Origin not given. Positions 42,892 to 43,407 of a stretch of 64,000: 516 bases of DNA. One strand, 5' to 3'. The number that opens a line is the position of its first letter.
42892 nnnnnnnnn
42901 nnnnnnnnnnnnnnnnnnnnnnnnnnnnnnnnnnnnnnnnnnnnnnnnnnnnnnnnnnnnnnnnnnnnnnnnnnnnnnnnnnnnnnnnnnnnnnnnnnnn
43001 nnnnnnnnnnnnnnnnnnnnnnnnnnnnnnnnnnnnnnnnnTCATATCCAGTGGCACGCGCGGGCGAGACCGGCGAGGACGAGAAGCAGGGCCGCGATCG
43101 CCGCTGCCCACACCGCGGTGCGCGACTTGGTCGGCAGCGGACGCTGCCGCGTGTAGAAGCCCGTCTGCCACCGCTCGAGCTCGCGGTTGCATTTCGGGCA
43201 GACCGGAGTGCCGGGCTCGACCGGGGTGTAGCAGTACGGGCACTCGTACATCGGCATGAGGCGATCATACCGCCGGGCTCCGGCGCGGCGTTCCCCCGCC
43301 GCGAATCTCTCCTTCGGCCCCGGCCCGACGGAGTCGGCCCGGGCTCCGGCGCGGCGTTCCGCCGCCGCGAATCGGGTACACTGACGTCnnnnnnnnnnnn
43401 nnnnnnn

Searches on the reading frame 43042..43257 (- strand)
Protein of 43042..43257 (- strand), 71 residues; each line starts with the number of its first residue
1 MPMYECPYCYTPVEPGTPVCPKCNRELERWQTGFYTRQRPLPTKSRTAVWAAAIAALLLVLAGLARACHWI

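Call 17: search_protein_families(library=pfam, proteins=[window:43042-43257:-])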
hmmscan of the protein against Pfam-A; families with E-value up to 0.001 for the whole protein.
window:43042-43257:- (71 aa): 3 families
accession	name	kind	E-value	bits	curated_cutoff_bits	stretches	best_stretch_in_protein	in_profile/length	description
PF13248.11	Zn_ribbon_3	-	5.2e-05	23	27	1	2-23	1-22/26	zinc-ribbon domain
PF13240.11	Zn_Ribbon_1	-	0.00055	20.1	25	1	6-27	2-23/23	zinc-ribbon domain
PF18912.6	DZR_2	-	0.00069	19.8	27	1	5-30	9-34/56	Double zinc ribbon domain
